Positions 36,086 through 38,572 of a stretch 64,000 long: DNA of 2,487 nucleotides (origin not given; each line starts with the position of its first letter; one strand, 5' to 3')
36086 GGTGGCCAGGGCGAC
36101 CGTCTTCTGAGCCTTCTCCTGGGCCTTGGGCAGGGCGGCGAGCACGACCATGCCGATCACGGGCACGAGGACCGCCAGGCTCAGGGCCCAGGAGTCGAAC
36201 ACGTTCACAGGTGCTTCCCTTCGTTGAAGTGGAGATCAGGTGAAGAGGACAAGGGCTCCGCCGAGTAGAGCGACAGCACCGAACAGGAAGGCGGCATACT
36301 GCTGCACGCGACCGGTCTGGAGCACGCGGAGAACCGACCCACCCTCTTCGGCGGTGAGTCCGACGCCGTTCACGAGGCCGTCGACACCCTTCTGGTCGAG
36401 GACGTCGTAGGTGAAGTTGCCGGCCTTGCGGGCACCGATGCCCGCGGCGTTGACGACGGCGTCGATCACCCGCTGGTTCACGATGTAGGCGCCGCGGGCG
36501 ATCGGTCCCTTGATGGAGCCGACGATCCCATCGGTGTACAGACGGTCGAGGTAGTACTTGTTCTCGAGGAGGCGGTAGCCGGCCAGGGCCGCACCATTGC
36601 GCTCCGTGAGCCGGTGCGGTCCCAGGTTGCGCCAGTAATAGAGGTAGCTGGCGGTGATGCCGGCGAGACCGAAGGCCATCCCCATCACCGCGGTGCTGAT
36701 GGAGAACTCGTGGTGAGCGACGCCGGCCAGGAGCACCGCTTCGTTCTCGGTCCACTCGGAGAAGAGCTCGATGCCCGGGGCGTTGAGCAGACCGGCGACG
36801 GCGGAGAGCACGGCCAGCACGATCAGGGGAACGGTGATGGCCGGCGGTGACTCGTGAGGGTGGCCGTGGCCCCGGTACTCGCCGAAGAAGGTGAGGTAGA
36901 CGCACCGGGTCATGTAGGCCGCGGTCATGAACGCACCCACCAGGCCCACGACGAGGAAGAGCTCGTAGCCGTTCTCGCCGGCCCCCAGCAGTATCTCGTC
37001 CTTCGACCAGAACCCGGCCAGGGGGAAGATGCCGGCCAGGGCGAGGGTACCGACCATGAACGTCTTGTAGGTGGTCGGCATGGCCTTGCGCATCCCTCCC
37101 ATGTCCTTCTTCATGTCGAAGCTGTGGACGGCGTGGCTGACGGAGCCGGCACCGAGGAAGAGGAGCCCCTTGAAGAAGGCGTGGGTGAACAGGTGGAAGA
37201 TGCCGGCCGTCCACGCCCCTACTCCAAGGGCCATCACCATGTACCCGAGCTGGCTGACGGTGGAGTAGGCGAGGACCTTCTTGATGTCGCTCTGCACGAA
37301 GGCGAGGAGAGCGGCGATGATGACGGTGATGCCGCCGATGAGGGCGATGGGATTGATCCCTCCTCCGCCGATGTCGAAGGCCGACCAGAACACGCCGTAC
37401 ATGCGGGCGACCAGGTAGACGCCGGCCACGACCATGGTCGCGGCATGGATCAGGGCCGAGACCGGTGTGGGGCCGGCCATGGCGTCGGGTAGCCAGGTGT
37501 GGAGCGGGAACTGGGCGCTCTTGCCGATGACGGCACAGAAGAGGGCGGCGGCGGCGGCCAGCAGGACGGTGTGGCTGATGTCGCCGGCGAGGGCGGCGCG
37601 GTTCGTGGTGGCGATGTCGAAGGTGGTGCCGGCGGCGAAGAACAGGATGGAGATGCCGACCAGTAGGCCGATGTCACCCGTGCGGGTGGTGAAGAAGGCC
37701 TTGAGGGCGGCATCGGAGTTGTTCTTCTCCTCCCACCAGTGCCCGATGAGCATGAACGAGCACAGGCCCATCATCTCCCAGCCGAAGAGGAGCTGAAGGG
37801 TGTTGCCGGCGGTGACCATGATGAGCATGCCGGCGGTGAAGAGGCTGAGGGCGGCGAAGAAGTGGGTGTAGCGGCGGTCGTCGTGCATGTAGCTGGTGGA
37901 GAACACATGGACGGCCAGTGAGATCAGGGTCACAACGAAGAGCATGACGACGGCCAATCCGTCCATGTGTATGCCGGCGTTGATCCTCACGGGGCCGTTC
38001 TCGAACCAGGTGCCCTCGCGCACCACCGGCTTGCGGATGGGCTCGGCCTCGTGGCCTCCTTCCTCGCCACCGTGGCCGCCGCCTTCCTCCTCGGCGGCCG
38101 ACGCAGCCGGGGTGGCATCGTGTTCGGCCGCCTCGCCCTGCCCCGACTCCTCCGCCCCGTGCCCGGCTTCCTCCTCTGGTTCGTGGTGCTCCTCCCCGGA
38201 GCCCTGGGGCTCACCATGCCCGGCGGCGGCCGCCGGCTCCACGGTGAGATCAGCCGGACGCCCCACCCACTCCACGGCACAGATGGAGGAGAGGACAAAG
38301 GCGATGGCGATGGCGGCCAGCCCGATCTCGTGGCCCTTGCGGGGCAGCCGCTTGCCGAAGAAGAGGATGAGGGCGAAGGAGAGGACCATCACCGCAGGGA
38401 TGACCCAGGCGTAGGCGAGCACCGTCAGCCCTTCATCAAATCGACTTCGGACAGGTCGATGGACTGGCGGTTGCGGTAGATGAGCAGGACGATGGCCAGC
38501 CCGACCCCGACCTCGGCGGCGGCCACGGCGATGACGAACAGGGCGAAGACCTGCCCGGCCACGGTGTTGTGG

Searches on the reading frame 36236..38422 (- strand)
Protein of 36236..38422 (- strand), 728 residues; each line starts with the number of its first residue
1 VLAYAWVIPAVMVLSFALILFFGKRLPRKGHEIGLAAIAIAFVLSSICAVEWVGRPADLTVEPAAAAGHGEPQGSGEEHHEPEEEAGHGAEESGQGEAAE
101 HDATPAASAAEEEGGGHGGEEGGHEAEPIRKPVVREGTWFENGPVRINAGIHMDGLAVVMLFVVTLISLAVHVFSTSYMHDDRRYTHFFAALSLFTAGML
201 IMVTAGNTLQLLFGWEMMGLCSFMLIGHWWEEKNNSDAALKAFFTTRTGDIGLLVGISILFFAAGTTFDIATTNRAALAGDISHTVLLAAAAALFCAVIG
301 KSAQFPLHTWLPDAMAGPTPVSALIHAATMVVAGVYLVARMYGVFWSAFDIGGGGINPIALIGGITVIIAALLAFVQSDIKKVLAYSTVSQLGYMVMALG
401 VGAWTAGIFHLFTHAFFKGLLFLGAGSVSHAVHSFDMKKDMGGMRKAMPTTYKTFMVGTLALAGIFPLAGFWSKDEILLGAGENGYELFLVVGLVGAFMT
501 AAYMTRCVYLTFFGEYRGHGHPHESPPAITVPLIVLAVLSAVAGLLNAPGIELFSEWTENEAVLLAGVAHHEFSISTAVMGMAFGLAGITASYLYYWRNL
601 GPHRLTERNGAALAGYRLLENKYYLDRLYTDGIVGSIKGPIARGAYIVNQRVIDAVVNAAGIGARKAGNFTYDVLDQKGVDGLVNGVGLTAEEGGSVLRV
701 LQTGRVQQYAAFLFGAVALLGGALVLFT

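Call 51: search_protein_families(library=pfam, proteins=[window:36236-38422:-], max_evalue=0.001)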
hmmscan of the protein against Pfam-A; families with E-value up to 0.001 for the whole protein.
window:36236-38422:- (728 aa): 2 families
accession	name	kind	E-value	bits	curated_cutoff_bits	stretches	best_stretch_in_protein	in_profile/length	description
PF00361.26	Proton_antipo_M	-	1.1e-75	255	21.5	1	205-500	1-294/294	NADH:quinone oxidoreductase/Mrp antiporter, TM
PF00662.26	Proton_antipo_N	-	2.9e-16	59.5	24.5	1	139-189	1-51/51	NADH-Ubiquinone oxidoreductase (complex I), chain 5 N-terminus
